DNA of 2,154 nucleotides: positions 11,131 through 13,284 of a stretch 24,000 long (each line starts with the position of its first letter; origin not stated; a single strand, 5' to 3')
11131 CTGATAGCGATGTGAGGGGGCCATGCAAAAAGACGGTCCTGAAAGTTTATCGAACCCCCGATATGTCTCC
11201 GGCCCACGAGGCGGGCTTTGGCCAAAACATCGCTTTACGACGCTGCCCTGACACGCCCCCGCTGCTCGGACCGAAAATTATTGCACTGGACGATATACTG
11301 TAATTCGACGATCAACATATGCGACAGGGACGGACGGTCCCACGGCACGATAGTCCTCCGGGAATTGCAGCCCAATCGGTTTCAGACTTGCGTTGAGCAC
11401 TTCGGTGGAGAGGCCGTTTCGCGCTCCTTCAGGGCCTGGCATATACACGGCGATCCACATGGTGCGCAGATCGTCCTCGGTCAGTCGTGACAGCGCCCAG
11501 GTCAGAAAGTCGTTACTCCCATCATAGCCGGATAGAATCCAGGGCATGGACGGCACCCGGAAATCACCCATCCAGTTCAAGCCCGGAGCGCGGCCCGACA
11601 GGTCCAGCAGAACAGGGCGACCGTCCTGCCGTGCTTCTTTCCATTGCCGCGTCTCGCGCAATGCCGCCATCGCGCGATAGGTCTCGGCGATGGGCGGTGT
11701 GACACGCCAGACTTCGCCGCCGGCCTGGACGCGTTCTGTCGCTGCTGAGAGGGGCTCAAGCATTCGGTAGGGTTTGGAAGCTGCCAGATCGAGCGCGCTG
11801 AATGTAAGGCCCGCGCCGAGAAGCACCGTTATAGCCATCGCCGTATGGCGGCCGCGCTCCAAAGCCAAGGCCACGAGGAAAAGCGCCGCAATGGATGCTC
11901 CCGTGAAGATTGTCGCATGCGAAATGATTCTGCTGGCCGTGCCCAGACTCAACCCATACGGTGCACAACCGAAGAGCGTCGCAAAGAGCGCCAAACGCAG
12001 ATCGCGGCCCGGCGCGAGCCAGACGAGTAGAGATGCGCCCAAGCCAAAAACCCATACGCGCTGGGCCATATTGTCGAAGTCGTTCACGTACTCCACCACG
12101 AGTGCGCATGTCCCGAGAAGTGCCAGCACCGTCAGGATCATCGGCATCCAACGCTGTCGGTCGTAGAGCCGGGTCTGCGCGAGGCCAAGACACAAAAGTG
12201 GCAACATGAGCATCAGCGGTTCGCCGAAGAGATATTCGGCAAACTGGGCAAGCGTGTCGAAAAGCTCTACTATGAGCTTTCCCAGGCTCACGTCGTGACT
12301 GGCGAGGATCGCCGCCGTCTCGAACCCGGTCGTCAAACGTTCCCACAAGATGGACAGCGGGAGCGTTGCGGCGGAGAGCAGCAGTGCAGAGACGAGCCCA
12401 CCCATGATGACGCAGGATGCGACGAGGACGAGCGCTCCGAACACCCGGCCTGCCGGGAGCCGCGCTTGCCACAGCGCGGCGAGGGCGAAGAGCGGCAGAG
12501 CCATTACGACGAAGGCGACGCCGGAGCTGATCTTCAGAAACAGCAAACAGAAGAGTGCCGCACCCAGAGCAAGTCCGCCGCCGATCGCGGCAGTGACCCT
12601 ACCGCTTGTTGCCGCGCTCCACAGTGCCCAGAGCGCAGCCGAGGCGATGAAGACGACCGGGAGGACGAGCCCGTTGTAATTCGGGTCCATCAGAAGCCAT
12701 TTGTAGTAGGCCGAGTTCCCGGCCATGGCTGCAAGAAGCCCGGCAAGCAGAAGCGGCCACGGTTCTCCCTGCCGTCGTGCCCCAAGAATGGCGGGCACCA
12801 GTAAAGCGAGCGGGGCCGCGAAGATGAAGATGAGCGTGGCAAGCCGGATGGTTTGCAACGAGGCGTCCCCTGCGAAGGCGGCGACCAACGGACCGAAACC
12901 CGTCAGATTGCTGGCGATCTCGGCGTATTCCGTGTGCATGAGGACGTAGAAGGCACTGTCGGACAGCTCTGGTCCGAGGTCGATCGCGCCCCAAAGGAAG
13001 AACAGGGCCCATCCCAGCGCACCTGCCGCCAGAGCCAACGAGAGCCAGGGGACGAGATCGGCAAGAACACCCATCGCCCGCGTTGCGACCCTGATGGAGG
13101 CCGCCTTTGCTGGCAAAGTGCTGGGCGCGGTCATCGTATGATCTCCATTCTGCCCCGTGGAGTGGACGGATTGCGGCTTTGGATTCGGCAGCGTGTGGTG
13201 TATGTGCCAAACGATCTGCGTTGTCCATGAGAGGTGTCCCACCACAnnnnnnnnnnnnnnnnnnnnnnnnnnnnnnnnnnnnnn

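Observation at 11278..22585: Arn/Gtr-style make-load-flip-attach glycan-modification system for an unassigned, heavily tailored amino-deoxyhexose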

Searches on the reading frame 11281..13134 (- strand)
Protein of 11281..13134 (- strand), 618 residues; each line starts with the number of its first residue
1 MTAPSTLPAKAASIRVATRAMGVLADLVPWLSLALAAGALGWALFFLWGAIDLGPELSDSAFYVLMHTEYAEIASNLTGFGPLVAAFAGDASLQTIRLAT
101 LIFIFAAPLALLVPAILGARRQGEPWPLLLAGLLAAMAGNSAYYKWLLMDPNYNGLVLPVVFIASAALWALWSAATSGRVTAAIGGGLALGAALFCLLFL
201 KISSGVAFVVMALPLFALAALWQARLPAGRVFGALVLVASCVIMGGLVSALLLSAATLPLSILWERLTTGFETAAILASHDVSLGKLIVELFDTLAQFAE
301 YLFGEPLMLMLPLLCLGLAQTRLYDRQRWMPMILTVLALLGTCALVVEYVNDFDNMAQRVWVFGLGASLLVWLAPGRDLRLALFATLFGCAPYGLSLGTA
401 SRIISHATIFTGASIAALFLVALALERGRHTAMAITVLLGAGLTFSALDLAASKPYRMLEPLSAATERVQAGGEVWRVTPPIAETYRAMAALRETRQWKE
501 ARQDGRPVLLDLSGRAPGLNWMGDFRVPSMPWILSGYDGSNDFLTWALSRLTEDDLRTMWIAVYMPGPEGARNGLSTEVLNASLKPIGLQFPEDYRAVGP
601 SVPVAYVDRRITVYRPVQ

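Call 5: search_protein_families(library=pfam, proteins=[window:11281-13134:-], max_evalue=0.01)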
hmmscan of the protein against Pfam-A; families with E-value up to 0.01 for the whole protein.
window:11281-13134:- (618 aa): 0 families

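Call 8: search_protein_families(library=ncbifam, proteins=[window:11281-13134:-], max_evalue=0.01)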
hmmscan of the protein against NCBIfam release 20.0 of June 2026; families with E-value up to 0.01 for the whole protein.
window:11281-13134:- (618 aa): 0 families

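Call 11: find_homologous_proteins(query=window:11281-13134:-)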
Query window:11281-13134:- (618 aa): 6 proteins with E <= 0.001 among 8000 candidates.
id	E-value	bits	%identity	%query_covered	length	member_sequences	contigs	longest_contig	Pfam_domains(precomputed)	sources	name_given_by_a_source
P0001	0.0e+0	1335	100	100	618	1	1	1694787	-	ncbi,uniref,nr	ncbi:hypothetical protein B7H23_07070 [Notoacmeibacter marinus]|uniref:Glycosyltransferase RgtA/B/C/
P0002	4.2e-259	879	66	100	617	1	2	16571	-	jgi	jgi:hypothetical protein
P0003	2.7e-230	784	61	96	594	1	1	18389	-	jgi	jgi:hypothetical protein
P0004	1.6e-145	504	46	93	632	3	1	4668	-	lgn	-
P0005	3.7e-141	490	43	99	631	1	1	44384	-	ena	-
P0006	1.6e-135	471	44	91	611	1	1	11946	-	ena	-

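Call 15: find_encoding_contigs(protein=P0005, flank=10000, max_places=3)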
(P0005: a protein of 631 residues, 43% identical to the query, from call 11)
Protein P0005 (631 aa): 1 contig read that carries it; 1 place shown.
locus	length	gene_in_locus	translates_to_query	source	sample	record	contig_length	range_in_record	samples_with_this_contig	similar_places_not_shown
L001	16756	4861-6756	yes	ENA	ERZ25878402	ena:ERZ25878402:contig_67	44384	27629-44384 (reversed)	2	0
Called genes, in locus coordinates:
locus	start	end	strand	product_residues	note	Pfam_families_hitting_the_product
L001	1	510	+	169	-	?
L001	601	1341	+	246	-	PF00583:Acetyltransf_1, PF13673:Acetyltransf_10, PF13508:Acetyltransf_7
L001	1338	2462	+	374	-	PF01041:DegT_DnrJ_EryC1, PF00155:Aminotran_1_2, PF00266:Aminotran_5 (faint)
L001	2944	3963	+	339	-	PF13518:HTH_28, PF13551:HTH_29, PF13565:HTH_32, PF13592:HTH_33, PF13358:DDE_3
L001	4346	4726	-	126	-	PF00892:EamA (weak)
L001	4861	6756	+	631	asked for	-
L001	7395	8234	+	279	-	PF13489:Methyltransf_23, PF08241:Methyltransf_11 (weak), PF08242:Methyltransf_12, PF13649:Methyltransf_25 (weak)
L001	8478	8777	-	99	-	-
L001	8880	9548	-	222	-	PF02661:Fic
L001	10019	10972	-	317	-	PF01207:Dus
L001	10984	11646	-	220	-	PF02976:MutH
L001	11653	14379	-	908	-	PF08335:GlnD_UR_UTase, PF27444:GlnD_3rd, PF01966:HD, PF27446:GlnD_5th, PF01842:ACT (faint)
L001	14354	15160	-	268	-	PF00557:Peptidase_M24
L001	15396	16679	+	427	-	PF00318:Ribosomal_S2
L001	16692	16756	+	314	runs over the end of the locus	PF00889:EF_TS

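Call 16: find_encoding_contigs(protein=P0002, flank=10000, max_places=3)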
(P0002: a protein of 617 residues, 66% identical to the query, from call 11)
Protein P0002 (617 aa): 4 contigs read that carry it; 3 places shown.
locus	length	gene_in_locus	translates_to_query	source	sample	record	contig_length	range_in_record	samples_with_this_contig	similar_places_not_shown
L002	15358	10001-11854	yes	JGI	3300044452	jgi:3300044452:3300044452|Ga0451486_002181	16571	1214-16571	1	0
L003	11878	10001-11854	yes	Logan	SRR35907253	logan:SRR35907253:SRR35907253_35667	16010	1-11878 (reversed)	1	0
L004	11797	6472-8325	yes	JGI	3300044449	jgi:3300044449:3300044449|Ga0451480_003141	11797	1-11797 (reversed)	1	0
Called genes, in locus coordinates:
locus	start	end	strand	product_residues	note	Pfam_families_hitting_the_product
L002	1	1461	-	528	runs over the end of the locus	PF00535:Glycos_transf_2, PF10111:Glyco_tranf_2_2, PF13641:Glyco_tranf_2_3 (faint), PF13489:Methyltransf_23, PF08241:Methyltransf_11 (faint), PF08242:Methyltransf_12, PF13649:Methyltransf_25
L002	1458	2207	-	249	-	PF08889:WbqC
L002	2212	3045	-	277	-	PF05721:PhyH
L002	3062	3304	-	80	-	-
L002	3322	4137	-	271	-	PF13489:Methyltransf_23, PF13649:Methyltransf_25, PF13847:Methyltransf_31 (weak), PF08241:Methyltransf_11, PF08242:Methyltransf_12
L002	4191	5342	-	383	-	PF01041:DegT_DnrJ_EryC1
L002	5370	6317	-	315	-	PF01073:3Beta_HSD, PF01370:Epimerase, PF02719:Polysacc_synt_2 (faint), PF04321:RmlD_sub_bind, PF16363:GDP_Man_Dehyd, PF07993:NAD_binding_4 (weak)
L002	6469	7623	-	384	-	-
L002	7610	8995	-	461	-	-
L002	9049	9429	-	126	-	-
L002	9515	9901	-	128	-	-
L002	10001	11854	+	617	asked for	-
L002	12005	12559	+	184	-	-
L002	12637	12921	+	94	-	PF12728:HTH_17 (weak)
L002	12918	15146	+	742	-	PF19898:DUF6371 (weak), PF05272:VapE-like_dom, PF19263:DUF5906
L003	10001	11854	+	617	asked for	-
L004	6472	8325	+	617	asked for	-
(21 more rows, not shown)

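Call 17: find_encoding_contigs(protein=P0003, flank=10000, max_places=3)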
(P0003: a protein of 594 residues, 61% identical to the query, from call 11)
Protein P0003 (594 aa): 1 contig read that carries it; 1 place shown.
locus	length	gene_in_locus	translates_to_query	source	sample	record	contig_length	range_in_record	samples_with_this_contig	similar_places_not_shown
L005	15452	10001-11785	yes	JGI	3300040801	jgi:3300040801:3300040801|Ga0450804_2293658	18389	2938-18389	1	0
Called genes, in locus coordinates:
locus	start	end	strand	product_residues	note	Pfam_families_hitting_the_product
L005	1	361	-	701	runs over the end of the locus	PF01757:Acyl_transf_3, PF16822:ALGX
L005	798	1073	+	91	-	PF13737:DDE_Tnp_1_5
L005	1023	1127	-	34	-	-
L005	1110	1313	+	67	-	-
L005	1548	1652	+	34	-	-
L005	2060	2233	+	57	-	-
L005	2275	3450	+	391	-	PF01041:DegT_DnrJ_EryC1, PF00155:Aminotran_1_2 (weak), PF01212:Beta_elim_lyase (faint), PF00266:Aminotran_5 (weak)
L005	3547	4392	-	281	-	PF13489:Methyltransf_23, PF13847:Methyltransf_31 (faint), PF08241:Methyltransf_11 (weak), PF08242:Methyltransf_12, PF13649:Methyltransf_25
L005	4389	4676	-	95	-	PF00892:EamA (faint)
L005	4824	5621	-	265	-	PF00551:Formyl_trans_N, PF18216:N_formyltrans_C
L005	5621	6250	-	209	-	PF13489:Methyltransf_23 (weak), PF08241:Methyltransf_11 (faint), PF08242:Methyltransf_12 (weak), PF13649:Methyltransf_25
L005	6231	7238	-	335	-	PF00535:Glycos_transf_2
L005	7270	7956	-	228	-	PF08889:WbqC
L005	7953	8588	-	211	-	PF13489:Methyltransf_23, PF13649:Methyltransf_25, PF13847:Methyltransf_31, PF08241:Methyltransf_11, PF08242:Methyltransf_12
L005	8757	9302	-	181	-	-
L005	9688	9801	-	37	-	-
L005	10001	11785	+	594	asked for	-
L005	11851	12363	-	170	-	-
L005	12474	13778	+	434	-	PF03446:NAD_binding_2 (faint), PF03721:UDPG_MGDP_dh_N, PF00984:UDPG_MGDP_dh, PF03720:UDPG_MGDP_dh_C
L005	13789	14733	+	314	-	PF01408:GFO_IDH_MocA, PF22725:GFO_IDH_MocA_C3 (weak), PF02894:GFO_IDH_MocA_C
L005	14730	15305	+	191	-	PF25084:LbH_EIF2B (weak), PF00132:Hexapep, PF25087:GMPPB_C (weak), PF00132:Hexapep, PF14602:Hexapep_2, PF25087:GMPPB_C (weak)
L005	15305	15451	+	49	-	?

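Call 18: find_encoding_contigs(protein=P0006, flank=10000, max_places=3)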
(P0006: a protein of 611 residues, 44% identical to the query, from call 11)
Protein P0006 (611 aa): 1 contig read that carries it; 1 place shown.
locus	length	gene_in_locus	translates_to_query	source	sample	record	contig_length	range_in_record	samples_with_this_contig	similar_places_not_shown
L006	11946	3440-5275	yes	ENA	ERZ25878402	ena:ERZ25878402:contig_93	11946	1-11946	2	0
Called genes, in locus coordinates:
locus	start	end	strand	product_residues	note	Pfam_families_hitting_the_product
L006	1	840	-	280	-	?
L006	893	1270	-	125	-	-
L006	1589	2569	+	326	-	PF01008:IF-2B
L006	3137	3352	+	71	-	PF11268:DUF3071 (weak), PF01381:HTH_3 (weak)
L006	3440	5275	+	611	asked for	-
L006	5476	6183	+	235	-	PF00521:DNA_topoisoIV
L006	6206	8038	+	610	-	PF00521:DNA_topoisoIV, PF03989:DNA_gyraseA_C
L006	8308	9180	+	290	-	PF00266:Aminotran_5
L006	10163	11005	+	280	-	PF00800:PDT, PF01842:ACT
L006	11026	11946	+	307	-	?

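Call 22: search_protein_representatives(alignment_id=A1)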
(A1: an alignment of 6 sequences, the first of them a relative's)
Query: 6 sequences, 621 profile positions. Proteins with E-value up to 0.001 (for the whole library): 551; up to 1e-10: 162; up to 1e-30: 24. The best 150 are listed.
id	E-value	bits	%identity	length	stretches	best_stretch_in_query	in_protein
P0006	0.0e+00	1039.4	-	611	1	12-619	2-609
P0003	5.6e-295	996.1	-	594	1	25-618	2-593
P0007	6.7e-186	635.8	-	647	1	20-618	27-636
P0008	2.5e-146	505.1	-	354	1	275-619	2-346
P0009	6.8e-103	361.6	-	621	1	25-619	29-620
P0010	1.2e-67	245.2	-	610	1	23-618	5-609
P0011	1.5e-61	225.0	-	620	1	34-618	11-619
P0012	1.5e-59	218.4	-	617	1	27-618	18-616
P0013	3.1e-58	214.1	-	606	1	42-619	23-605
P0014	2.6e-57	211.1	-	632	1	25-619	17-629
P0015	2.3e-51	191.4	-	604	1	31-618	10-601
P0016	4.5e-44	167.3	-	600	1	28-619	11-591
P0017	4.8e-41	157.3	-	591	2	353-619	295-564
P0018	1.4e-40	155.9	-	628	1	31-618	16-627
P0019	7.7e-39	150.1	-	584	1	30-617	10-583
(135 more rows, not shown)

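Call 25: search_protein_families(library=pfam, alignment_id=A2, max_evalue=0.01)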
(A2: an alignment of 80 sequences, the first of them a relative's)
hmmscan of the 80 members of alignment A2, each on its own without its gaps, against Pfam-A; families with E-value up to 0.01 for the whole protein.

A. member 1, P0001 (618 aa): 0 families

B. families by the number of members that match (of 80 scanned): 2 families
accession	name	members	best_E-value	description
PF02706.20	Wzz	1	0.0052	Chain length determinant protein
PF00568.29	WH1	1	0.0092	WH1 domain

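Call 37: predict_structure(alignment_id=A2)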
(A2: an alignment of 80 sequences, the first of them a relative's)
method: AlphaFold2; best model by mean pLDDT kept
length: 618 residues; sequences in the alignment: 80
mean_pLDDT: 95.0   pTM: 0.93
mean pLDDT of the five models: 95.0, 94.6, 94.2, 94.1, 93.9
residues with pLDDT >= 90: 553; 70-90: 55; 50-70: 7; < 50: 3
segments of 3 or more residues with pLDDT < 50: 1-3
pLDDT, mean of each block of 10 residues (from residue 1): 54 79 91 98 98 97 97 95 97 98 98 97 96 98 98 98 97 92 97 98 96 82 81 92 98 98 97 94 90 94 97 97 91 96 98 98 98 94 97 95 94 98 96 98 98 97 98 97 98 98 97 98 97 96 97 98 93 95 98 98 96 97
secondary structure, 60 per line:
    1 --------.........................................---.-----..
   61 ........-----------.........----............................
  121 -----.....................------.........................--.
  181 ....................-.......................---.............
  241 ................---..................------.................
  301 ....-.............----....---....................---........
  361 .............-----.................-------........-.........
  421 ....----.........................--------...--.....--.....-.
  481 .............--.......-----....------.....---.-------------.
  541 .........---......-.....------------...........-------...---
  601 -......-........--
elements in order: H9-49 H59-68 H80-88 H93-120 H126-146 H153-177 H180-200 H202-224 H228-256 H260-277 H284-304 H306-318 H323-326 H330-349 H353-373 H379-395 H403-410 H412-424 H429-453 E467-471 E474-478 H480-493 H496-502 E508-511 H518-522 H540-549 H553-558 E560-564 H577-587 E595-597 E602-604 E609-616

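Call 40: fold_search(model_id=the predicted structure, library=pdb)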
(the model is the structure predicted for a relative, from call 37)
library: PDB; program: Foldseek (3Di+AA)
matches with E <= 10: 446; with E <= 0.001: 4
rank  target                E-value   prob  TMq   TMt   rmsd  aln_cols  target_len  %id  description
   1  6ftg_5                1.0e-04  1.00  0.40  0.39  17.6       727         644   11  Subtomogram average of OST-containing ribosome-translocon complexes from canine rough microsomal membranes (released 2018-03-21)
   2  8b6l_I                1.8e-04  1.00  0.39  0.36  18.8       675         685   11  Subtomogram average of the human Sec61-TRAP-OSTA-translocon (released 2022-12-07)
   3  7bvc_B                6.8e-04  1.00  0.33  0.21  11.1       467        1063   15  Cryo-EM structure of Mycobacterium smegmatis arabinosyltransferase EmbA-EmbB-AcpM2 in complex with ethambutol (released 2020-04-29)
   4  5ezm                  7.0e-04  1.00  0.37  0.41  15.3       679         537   14  Crystal Structure of ArnT from Cupriavidus metallidurans in the apo state (released 2016-02-17)
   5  7bx8_A                4.7e-03  0.99  0.27  0.18  16.7       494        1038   14  Mycobacterium smegmatis arabinosyltransferase complex EmbB2-AcpM2 in symmetric "resting state" (released 2020-05-27)
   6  5f15                  4.9e-03  1.00  0.37  0.41  14.6       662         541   14  Crystal Structure of ArnT from Cupriavidus metallidurans bound to Undecaprenyl phosphate (released 2016-02-17)
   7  6x0o                  8.1e-03  0.99  0.27  0.18  18.9       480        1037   16  Single-Particle Cryo-EM Structure of Arabinosyltransferase EmbB from Mycobacterium smegmatis (released 2020-06-10)
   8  7bvh_A                9.5e-03  0.97  0.27  0.18  14.4       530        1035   13  Crystal structure of arabinosyltransferase EmbC2-AcpM2 complex from Mycobacterium smegmatis complexed with di-arabinos (released 2020-04-29)
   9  8if8_B                1.2e-02  0.82  0.27  0.27  19.6       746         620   13  Arabinosyltransferase AftA (released 2023-05-31)
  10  2wsw                  2.5e-02  0.28  0.13  0.14  23.7       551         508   12  Crystal Structure of Carnitine Transporter from Proteus mirabilis (released 2010-09-08)
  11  7bvc_A                2.7e-02  0.97  0.30  0.19  13.5       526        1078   16  Cryo-EM structure of Mycobacterium smegmatis arabinosyltransferase EmbA-EmbB-AcpM2 in complex with ethambutol (released 2020-04-29)
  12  7bwr_A                2.8e-02  0.97  0.28  0.18  17.4       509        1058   13  Mycobacterium smegmatis arabinosyltransferase complex EmbB2-AcpM2 in substrate DPA bound asymmetric "active state" (released 2020-05-27)
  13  7bvf_B                4.1e-02  1.00  0.34  0.21   8.5       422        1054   13  Cryo-EM structure of Mycobacterium tuberculosis arabinosyltransferase EmbA-EmbB-AcpM2 in complex with ethambutol (released 2020-04-29)
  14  7bve_A                4.1e-02  0.97  0.28  0.19  14.0       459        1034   13  Cryo-EM structure of Mycobacterium smegmatis arabinosyltransferase EmbC2-AcpM2 in complex with ethambutol (released 2020-04-29)
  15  6wbv_A                4.1e-02  0.16  0.11  0.13  23.7       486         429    9  Structure of human ferroportin bound to hepcidin and cobalt in lipid nanodisc (released 2020-09-09)
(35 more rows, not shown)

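Call 43: find_related_loci(query=A3, collection=genome_contigs, flank=10000)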
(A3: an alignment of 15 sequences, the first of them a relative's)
Query A3 (618 aa) in genome_contigs; peptide patterns used: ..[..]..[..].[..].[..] (x = any residue, [..] = any of these).
10 stretches matched a pattern; 1 encode a relative of the query (tblastn E <= 1e-3); 1 distinct loci.
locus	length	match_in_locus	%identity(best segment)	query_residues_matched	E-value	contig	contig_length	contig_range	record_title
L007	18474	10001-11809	28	27-618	2e-45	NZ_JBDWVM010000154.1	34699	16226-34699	MAG: Planktotalea sp. isolate LC.11.M.A6_500_36 LC_11_M_A6_500_36_000000000154, whole genome shotgun sequence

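Call 73: search_protein_families(library=pfam, proteins=[window:11281-13134:-], max_evalue=10)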
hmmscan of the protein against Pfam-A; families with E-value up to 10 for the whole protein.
window:11281-13134:- (618 aa): 0 families
